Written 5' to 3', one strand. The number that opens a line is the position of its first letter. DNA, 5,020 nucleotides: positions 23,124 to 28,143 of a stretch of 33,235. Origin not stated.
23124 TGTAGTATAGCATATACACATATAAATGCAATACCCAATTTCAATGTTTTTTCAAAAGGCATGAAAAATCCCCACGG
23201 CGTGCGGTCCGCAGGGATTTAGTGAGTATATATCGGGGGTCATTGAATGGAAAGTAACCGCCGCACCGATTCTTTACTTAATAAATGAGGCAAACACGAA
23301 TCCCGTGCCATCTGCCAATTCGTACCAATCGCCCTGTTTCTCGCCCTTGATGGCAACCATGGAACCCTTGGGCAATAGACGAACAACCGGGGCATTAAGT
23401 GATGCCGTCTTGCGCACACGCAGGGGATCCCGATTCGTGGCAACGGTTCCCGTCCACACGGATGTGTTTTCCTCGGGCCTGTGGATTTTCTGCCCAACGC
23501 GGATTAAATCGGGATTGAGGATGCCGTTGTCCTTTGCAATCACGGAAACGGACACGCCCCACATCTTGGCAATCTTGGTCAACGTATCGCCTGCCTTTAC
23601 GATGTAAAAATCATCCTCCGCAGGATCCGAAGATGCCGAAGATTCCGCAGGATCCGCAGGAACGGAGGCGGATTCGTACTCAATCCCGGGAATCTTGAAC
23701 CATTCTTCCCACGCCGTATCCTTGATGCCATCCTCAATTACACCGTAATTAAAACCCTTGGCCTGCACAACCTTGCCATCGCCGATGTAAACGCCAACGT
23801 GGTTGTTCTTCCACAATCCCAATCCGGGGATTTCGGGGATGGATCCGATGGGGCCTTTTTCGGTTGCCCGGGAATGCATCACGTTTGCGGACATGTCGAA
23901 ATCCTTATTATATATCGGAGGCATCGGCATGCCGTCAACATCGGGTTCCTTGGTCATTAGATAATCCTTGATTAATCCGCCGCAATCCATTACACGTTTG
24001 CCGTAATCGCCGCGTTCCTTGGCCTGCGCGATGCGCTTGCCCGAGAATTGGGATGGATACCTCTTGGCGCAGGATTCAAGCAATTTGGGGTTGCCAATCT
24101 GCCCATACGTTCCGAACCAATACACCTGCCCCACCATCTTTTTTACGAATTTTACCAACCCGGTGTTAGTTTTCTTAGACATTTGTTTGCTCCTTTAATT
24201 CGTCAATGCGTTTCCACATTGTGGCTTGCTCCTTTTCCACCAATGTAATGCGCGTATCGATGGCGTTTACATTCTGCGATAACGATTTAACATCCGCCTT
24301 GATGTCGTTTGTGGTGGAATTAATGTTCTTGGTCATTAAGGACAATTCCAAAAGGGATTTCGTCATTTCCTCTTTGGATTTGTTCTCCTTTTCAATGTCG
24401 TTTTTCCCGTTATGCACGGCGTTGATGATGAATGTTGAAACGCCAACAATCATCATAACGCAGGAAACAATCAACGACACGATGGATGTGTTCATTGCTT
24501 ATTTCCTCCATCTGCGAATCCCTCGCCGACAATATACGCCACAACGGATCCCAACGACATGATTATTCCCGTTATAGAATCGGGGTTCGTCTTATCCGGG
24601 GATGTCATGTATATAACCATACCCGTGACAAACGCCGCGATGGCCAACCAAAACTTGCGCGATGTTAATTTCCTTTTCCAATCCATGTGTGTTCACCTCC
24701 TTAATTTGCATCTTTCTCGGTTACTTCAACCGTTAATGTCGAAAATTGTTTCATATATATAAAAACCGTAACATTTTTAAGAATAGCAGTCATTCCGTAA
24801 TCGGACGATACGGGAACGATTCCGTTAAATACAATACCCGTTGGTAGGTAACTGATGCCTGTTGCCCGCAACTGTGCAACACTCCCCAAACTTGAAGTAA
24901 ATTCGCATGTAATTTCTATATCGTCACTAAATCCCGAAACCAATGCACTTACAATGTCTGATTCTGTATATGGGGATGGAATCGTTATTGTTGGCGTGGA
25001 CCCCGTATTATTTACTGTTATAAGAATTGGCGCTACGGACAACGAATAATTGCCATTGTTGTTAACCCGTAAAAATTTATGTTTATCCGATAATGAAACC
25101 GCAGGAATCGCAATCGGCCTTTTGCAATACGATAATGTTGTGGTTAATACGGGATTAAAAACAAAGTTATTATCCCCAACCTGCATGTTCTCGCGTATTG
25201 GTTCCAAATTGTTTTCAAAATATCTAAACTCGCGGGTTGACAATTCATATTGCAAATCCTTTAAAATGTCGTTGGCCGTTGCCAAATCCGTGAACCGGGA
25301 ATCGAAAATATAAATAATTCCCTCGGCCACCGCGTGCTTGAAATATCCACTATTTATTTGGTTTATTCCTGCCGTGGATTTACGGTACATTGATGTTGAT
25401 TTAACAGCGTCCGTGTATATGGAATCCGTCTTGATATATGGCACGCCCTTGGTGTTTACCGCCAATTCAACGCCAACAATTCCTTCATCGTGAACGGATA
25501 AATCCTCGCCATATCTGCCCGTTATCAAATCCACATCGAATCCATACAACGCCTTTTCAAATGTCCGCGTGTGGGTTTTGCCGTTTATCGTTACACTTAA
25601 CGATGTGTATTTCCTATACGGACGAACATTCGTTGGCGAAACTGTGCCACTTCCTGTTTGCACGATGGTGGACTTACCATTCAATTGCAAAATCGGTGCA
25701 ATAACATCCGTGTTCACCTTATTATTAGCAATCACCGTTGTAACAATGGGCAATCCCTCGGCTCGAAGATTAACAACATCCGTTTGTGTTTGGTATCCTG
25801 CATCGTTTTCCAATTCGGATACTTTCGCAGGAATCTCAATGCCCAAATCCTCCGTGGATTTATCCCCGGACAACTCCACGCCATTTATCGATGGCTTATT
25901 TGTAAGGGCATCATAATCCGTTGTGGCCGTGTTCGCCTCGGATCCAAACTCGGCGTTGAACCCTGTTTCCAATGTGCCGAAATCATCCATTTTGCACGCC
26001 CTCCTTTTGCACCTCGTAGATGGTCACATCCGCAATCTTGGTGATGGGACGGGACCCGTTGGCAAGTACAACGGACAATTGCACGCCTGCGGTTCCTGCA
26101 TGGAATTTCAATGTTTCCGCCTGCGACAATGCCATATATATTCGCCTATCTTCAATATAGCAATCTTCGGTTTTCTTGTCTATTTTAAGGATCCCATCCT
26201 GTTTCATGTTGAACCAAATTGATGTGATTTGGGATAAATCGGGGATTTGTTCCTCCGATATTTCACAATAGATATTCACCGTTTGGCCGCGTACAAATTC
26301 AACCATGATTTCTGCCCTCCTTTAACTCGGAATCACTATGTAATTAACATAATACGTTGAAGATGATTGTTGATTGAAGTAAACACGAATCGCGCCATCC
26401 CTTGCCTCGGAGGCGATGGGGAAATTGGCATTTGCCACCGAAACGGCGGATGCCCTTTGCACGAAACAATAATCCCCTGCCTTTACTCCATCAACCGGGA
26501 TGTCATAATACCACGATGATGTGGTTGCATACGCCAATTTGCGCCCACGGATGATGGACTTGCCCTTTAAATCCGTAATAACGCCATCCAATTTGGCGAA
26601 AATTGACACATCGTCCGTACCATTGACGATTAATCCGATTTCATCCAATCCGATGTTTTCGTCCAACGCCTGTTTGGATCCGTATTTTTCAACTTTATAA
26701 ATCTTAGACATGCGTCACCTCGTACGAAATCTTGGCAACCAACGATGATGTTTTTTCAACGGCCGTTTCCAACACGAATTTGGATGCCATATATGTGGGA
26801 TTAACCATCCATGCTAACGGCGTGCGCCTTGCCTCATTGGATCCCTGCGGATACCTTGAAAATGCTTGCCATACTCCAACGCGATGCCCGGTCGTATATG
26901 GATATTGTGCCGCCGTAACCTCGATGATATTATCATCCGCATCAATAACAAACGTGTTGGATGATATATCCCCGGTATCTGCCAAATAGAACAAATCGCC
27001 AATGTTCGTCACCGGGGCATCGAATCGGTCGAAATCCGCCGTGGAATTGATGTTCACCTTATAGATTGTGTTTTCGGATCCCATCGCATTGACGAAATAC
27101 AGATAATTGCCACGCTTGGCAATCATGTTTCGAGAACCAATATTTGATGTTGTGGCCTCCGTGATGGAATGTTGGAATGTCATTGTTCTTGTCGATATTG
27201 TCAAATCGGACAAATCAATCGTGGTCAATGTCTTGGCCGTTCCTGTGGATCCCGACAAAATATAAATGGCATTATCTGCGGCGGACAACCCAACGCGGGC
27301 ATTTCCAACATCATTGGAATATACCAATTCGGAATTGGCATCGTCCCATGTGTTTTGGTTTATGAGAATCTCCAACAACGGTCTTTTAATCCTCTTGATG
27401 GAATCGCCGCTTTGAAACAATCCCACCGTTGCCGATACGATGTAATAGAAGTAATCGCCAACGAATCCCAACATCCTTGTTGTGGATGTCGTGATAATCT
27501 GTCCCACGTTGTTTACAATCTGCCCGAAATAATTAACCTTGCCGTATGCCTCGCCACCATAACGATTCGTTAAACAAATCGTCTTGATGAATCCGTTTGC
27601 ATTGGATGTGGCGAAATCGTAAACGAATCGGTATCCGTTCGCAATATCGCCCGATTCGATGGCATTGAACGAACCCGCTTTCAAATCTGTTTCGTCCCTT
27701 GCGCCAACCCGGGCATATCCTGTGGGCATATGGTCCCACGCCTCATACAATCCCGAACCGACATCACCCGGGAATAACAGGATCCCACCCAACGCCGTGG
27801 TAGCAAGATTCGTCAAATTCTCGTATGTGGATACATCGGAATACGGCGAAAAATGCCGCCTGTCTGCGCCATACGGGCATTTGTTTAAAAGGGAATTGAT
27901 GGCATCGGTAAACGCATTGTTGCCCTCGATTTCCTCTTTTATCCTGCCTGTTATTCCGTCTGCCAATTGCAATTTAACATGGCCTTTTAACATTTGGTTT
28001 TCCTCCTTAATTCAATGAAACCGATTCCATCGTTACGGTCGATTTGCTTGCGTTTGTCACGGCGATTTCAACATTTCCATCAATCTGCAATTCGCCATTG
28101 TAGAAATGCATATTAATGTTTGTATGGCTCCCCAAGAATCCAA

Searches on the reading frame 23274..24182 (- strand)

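Call 7: search_protein_families(library=phrogs, proteins=[window:23274-24182:-], max_evalue=0.001)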
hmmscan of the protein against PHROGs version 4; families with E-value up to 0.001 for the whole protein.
window:23274-24182:- (302 aa): 12 families
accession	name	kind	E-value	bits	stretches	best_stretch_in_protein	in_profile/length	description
phrog_4602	-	other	4.2e-14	54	1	187-253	31-97/220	transglycosylase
phrog_291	-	lysis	3.8e-09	36.8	1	138-245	385-484/509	endolysin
phrog_380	-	lysis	6.3e-08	33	1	168-240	159-239/309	endolysin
phrog_28394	-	unknown function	7.1e-08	33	1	183-267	59-139/303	-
phrog_5182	-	lysis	1.7e-07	32.2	1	176-240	203-267/321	endolysin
phrog_7348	-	lysis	1.7e-07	29.5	1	182-238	2096-2152/2564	endolysin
phrog_14642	-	lysis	3.5e-07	30.9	1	190-251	26-86/215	endolysin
phrog_9611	-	lysis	4.6e-07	30.7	1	174-242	165-229/246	endolysin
phrog_2742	-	lysis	5.8e-07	30.2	1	189-234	264-309/318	endolysin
phrog_1794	-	lysis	3.1e-05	24.6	1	153-302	231-328/336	amidase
phrog_13545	-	unknown function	0.0005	20.4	0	194-234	276-316/323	-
phrog_20780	-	unknown function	0.00056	21.1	1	192-233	74-115/117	-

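Call 57: search_protein_families(library=pfam, proteins=[window:23274-24182:-], max_evalue=0.1)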
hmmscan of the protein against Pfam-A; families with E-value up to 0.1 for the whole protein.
window:23274-24182:- (302 aa): 5 families
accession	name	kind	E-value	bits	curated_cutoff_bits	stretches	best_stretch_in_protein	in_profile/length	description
PF01476.26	LysM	-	1.4e-12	47.7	20.9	1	193-233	1-40/43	LysM domain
PF08239.17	SH3_3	-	6.1e-08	33.2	27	1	254-302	3-54/54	Bacterial SH3 domain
PF00877.26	NLPC_P60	-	0.00036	20.9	23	1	62-162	11-100/105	NlpC/P60 family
PF23473.1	LysM3_LYK4_5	-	0.0086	16.6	29.3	1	193-223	5-35/48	LYK4/5 LysM3 domain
PF12116.14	SpoIIID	-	0.044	14.4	27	1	193-218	14-39/82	Stage III sporulation protein D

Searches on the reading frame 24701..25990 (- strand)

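Call 7: search_protein_families(library=phrogs, proteins=[window:24701-25990:-], max_evalue=0.001)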
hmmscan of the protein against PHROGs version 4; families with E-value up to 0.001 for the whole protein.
window:24701-25990:- (429 aa): 1 family
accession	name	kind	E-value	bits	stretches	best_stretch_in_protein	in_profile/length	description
phrog_24985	-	unknown function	1.6e-06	29.1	1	20-52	26-58/70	-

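Call 96: search_protein_families(library=pfam, proteins=[window:24701-25990:-], max_evalue=0.01)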
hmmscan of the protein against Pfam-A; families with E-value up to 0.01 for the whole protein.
window:24701-25990:- (429 aa): 0 families

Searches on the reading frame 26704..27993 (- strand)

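Call 7: search_protein_families(library=phrogs, proteins=[window:26704-27993:-], max_evalue=0.001)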
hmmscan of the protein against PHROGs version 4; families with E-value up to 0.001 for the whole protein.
window:26704-27993:- (429 aa): 1 family
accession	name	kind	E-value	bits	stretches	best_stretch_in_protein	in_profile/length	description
phrog_19291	-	unknown function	4.2e-19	70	1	1-428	1-449/452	-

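Call 96: search_protein_families(library=pfam, proteins=[window:26704-27993:-], max_evalue=0.01)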
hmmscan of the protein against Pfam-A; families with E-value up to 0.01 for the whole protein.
window:26704-27993:- (429 aa): 0 families
